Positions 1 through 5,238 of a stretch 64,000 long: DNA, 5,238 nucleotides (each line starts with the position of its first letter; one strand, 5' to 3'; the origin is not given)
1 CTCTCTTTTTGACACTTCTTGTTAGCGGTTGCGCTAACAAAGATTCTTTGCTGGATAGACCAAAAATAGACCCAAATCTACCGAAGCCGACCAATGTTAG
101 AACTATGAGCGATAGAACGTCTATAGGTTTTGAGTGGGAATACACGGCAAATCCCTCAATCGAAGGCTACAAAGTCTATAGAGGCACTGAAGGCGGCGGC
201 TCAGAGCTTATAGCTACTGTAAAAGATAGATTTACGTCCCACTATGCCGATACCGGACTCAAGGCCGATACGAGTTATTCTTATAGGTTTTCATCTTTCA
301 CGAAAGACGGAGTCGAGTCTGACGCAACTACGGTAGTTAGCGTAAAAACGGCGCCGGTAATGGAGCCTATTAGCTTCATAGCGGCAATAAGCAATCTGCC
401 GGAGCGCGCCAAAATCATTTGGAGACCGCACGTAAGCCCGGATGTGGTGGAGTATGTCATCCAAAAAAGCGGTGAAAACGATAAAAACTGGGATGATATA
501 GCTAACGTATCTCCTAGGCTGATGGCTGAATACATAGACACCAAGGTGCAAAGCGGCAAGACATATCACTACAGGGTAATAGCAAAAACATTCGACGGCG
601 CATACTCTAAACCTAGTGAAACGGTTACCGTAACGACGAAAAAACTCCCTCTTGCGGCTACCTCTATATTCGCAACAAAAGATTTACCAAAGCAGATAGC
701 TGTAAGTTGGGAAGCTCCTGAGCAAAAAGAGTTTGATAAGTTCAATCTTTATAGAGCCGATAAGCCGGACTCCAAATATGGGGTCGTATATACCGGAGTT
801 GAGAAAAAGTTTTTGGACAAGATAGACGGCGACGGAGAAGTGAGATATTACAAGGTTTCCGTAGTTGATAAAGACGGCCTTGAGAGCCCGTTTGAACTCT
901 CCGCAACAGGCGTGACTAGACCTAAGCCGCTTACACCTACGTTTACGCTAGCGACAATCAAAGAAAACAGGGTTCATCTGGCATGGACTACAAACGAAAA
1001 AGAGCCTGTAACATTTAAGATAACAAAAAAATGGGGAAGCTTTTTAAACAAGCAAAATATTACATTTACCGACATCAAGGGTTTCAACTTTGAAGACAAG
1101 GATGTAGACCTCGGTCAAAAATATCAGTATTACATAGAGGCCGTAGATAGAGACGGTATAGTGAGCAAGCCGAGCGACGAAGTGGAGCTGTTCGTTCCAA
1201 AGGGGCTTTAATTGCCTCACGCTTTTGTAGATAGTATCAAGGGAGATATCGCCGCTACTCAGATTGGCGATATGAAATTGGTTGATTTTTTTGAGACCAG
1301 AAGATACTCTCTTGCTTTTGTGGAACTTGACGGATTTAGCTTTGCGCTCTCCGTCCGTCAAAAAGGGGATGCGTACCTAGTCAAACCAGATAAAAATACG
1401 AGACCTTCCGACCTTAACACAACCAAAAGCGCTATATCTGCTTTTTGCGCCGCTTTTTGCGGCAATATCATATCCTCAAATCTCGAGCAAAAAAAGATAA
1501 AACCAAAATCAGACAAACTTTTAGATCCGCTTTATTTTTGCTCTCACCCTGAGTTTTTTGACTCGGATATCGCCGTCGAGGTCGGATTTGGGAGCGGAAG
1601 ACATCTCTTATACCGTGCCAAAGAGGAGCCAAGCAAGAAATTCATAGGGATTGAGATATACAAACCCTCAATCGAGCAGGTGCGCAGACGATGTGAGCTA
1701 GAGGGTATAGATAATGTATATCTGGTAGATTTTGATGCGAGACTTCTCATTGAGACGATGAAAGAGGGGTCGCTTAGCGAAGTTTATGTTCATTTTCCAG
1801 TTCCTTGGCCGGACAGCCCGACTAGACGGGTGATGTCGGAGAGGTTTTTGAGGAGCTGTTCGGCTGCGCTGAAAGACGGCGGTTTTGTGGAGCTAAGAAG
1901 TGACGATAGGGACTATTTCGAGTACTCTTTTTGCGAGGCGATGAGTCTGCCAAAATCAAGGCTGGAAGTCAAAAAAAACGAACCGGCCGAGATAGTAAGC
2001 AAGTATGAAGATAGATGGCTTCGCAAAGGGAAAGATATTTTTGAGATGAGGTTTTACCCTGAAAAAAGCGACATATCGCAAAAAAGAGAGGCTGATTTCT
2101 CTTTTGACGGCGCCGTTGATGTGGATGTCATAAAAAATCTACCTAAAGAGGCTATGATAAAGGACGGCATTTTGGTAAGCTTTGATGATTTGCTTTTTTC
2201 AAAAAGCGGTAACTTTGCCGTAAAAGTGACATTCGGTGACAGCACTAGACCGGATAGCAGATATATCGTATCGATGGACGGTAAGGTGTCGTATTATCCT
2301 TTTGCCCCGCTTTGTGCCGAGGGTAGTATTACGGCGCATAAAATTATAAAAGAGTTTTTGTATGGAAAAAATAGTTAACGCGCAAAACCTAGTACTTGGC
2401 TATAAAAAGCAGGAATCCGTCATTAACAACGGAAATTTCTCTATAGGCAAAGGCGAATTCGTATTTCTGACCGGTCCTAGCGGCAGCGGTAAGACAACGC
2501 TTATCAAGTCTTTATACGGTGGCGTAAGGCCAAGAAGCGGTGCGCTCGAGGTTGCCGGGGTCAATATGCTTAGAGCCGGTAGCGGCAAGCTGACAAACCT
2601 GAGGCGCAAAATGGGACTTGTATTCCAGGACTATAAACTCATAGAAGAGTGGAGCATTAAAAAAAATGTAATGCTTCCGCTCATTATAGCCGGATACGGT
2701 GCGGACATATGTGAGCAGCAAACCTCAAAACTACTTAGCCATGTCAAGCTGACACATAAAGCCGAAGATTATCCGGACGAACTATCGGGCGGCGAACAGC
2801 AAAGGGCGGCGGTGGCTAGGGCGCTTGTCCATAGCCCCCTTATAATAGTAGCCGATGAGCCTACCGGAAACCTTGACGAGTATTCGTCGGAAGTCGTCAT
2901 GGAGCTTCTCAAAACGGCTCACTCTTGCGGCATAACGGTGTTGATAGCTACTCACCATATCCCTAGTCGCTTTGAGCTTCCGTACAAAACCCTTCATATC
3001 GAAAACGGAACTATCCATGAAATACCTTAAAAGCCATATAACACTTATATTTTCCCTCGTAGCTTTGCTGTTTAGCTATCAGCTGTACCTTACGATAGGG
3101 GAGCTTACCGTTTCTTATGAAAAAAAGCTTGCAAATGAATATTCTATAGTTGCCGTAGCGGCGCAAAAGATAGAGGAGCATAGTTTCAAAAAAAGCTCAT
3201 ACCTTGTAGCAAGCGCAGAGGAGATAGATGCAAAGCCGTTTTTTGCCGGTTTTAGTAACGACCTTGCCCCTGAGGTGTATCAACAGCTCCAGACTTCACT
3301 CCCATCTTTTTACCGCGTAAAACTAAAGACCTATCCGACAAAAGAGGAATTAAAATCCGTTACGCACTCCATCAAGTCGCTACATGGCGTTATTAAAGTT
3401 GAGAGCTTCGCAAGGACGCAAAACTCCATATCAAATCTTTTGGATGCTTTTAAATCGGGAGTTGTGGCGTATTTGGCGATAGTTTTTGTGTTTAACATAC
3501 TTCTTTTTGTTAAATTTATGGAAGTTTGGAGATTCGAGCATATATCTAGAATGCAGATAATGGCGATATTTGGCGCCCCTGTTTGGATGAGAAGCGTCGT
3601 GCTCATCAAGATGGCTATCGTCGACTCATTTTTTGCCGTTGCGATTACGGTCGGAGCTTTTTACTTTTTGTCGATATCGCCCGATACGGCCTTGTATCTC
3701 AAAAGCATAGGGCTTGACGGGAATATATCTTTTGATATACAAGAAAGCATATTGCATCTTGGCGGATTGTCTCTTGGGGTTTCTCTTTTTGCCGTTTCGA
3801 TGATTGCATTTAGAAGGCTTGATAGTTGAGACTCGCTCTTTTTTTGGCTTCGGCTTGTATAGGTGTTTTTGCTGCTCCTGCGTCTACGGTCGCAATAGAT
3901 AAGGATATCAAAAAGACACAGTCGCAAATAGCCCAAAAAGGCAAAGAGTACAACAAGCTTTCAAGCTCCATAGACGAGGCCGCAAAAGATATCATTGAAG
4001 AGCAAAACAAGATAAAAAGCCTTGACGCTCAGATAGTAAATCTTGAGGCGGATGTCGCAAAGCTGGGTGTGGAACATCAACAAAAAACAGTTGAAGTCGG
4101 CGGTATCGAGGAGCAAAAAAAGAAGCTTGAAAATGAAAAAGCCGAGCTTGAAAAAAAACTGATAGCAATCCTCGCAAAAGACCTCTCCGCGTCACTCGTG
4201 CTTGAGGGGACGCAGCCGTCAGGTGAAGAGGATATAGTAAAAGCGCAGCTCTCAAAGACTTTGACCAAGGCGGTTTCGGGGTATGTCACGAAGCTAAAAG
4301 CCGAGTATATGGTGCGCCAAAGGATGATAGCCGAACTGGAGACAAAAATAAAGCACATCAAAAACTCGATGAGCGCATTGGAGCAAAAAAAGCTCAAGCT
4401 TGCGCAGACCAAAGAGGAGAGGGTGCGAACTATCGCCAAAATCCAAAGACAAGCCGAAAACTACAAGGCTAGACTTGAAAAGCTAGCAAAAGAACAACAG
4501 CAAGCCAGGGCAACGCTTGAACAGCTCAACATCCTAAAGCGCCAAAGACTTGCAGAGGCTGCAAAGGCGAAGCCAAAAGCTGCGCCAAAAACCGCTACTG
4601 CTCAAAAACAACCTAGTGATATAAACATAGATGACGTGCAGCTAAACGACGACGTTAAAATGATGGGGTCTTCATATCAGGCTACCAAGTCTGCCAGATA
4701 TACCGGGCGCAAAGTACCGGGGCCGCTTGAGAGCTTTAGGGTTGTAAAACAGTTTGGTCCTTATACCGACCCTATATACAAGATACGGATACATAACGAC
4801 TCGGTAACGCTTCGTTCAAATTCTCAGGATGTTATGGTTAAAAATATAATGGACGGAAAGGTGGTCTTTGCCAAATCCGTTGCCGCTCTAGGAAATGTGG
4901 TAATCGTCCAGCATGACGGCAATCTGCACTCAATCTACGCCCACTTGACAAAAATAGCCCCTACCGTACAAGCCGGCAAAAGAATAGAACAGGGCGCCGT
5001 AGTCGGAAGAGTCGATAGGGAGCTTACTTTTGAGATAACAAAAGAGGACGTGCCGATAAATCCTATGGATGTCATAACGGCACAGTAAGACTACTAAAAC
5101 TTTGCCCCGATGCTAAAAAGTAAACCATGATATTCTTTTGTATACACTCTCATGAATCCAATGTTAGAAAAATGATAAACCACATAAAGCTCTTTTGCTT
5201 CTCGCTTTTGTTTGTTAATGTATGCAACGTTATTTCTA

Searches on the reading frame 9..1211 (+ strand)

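Call 34: search_protein_families(library=pfam, proteins=[window:9-1211:+], max_evalue=0.00001)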
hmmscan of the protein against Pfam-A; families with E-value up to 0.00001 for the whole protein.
window:9-1211:+ (400 aa): 2 families
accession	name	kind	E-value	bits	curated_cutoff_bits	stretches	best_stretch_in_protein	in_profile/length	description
PF00041.27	fn3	-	6.3e-13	49.2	25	0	26-106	2-77/84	Fibronectin type III domain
PF25788.1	Ig_Rha78A_N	-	2.4e-06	28.2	27.4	0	151-212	42-103/105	Rha78A-like, N-terminal immunoglobulin domain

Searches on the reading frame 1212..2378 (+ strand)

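Call 34: search_protein_families(library=pfam, proteins=[window:1212-2378:+], max_evalue=0.00001)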
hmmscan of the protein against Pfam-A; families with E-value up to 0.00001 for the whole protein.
window:1212-2378:+ (388 aa): 1 family
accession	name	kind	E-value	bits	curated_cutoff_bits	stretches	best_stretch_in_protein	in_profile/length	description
PF02390.23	Methyltransf_4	-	7.6e-36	123.6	24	1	120-279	4-173/173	Putative methyltransferase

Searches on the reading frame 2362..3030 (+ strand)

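Call 34: search_protein_families(library=pfam, proteins=[window:2362-3030:+], max_evalue=0.00001)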
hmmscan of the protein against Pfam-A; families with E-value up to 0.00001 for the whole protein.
window:2362-3030:+ (222 aa): 1 family
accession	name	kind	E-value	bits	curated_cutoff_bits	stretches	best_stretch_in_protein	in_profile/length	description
PF00005.33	ABC_tran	-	1.4e-30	107.1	25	1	22-168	2-136/137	ABC transporter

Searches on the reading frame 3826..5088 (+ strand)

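Call 34: search_protein_families(library=pfam, proteins=[window:3826-5088:+], max_evalue=0.00001)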
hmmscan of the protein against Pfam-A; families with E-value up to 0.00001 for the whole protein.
window:3826-5088:+ (420 aa): 1 family
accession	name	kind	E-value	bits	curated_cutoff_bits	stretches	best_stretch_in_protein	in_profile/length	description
PF01551.29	Peptidase_M23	-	1.8e-14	54.1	28.7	1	336-413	14-96/96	Peptidase family M23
